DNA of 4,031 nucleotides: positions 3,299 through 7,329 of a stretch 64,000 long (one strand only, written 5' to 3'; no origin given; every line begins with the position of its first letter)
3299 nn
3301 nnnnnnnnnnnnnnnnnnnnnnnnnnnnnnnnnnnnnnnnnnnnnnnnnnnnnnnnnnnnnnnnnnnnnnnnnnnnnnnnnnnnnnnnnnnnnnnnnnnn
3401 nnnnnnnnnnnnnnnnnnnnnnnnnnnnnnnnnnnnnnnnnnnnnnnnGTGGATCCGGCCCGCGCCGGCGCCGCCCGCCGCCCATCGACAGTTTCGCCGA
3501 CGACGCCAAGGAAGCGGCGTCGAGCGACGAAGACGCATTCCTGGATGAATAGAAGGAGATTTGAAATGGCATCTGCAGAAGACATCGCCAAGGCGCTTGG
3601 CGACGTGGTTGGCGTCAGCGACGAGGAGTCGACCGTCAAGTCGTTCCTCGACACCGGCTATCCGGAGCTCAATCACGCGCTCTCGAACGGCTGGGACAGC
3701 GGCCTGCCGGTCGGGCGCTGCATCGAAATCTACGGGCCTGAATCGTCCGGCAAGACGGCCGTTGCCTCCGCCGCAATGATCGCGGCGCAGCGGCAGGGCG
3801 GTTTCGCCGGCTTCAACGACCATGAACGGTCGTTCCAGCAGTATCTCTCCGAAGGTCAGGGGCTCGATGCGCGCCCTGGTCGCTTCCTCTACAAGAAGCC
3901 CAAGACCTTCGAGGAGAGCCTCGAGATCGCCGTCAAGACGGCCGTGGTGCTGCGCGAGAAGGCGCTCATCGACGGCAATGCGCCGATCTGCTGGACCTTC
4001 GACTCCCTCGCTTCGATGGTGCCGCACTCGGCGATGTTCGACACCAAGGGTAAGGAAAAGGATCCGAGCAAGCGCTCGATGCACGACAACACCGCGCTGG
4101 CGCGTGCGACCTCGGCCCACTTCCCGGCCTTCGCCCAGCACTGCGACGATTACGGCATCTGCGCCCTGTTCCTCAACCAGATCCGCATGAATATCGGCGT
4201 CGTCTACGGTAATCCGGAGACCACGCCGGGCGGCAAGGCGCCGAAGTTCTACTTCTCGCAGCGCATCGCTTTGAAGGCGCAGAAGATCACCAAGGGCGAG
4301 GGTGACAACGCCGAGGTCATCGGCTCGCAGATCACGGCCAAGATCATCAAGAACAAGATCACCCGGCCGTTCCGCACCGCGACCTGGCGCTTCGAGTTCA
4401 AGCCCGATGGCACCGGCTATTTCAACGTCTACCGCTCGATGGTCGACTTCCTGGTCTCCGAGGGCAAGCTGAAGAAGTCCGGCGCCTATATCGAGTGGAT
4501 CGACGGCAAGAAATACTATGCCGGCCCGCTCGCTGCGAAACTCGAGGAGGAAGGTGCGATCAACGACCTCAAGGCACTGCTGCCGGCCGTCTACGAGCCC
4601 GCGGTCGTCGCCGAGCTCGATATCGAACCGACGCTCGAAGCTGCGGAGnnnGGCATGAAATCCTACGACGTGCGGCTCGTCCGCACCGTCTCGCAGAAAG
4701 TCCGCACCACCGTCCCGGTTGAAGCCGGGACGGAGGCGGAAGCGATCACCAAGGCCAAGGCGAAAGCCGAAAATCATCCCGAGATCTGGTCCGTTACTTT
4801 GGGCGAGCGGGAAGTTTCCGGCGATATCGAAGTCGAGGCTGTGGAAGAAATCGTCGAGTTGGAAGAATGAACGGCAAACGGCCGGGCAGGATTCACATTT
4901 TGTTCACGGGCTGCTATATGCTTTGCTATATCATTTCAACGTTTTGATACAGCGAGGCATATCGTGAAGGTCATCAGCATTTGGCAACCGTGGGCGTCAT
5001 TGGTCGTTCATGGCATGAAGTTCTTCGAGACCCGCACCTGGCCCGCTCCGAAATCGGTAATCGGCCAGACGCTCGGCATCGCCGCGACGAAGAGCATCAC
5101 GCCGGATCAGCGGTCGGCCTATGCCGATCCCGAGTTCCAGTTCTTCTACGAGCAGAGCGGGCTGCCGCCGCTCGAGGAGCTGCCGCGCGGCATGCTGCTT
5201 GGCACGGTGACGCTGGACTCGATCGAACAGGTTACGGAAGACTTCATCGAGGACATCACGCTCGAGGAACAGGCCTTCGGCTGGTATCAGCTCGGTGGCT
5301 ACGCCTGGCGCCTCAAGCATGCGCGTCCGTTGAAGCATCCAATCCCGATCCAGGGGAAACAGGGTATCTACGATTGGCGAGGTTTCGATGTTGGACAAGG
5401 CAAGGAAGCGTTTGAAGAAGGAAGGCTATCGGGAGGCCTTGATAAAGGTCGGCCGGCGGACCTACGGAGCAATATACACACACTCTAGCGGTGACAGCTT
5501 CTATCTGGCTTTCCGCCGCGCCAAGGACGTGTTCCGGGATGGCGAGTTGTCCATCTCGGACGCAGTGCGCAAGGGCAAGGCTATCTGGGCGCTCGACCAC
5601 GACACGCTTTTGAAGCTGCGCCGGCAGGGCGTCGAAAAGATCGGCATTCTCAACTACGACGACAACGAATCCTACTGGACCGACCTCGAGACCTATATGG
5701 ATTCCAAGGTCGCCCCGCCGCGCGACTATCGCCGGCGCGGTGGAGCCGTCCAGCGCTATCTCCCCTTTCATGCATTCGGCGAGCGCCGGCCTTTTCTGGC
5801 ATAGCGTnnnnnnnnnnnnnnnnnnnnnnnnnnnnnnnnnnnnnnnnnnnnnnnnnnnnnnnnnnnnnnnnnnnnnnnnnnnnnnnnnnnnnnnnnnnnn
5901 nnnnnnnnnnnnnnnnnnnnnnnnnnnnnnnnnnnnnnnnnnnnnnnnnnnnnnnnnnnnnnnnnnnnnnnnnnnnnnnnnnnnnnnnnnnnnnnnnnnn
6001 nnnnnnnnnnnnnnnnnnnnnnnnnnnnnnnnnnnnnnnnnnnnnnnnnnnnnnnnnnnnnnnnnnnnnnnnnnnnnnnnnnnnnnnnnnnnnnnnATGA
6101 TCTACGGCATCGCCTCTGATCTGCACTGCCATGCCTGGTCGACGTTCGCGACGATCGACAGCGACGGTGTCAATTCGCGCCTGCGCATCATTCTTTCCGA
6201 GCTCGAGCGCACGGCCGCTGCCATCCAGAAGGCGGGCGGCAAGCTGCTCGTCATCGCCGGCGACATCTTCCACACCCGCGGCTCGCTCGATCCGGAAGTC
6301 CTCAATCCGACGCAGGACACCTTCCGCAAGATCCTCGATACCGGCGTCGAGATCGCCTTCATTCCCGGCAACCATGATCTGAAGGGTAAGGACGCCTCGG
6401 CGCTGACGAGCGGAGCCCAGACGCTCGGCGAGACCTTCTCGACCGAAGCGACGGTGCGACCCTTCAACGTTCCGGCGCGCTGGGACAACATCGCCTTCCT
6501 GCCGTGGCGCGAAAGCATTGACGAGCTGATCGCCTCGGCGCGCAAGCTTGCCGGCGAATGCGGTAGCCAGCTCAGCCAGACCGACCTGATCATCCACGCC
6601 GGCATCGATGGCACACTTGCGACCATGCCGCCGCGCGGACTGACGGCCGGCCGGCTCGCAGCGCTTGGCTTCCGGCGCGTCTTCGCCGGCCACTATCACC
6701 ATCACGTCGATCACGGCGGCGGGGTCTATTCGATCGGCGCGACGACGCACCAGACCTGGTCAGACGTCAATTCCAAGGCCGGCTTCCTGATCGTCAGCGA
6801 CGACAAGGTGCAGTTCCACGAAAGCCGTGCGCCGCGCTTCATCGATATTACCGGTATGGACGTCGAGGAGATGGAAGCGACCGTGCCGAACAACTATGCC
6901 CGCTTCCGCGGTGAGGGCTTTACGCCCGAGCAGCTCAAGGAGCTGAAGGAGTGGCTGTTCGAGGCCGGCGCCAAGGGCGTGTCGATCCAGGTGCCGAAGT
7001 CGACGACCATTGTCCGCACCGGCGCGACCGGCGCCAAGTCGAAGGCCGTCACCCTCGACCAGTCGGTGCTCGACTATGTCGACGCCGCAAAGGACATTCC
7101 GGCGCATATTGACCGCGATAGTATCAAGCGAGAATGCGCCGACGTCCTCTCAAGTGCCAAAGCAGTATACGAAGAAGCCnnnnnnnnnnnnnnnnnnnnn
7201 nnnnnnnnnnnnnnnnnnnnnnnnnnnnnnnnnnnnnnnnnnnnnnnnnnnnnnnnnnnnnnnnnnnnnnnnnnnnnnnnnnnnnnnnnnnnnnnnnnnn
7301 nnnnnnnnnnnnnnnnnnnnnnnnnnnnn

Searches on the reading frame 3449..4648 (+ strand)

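Call 21: search_protein_families(library=phrogs, proteins=[window:3449-4648:+], max_evalue=0.001)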
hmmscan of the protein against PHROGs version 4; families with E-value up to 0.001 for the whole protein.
window:3449-4648:+ (400 aa): 3 families
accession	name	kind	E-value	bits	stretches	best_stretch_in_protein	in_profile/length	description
phrog_9666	-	unknown function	9.2e-74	250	2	103-378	487-761/779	-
phrog_97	-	other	1.9e-67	229.6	2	35-279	15-255/506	UvsX-like recombinase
phrog_8337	-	DNA, RNA and nucleotide metabolism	6e-13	49.8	1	58-302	41-265/273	DNA repair protein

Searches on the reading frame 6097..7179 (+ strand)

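Call 21: search_protein_families(library=phrogs, proteins=[window:6097-7179:+], max_evalue=0.001)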
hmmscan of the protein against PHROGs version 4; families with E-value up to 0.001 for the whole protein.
window:6097-7179:+ (361 aa): 3 families
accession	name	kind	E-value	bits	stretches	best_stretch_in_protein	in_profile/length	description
phrog_100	-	DNA, RNA and nucleotide metabolism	8.4e-55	187.7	1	1-356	29-377/989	SbcD-like subunit of palindrome specific endonuclease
phrog_34949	-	unknown function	4.3e-43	148.7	1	2-231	4-233/243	-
phrog_1649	-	other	2.3e-08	34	1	5-108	40-114/308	metallo-phosphoesterase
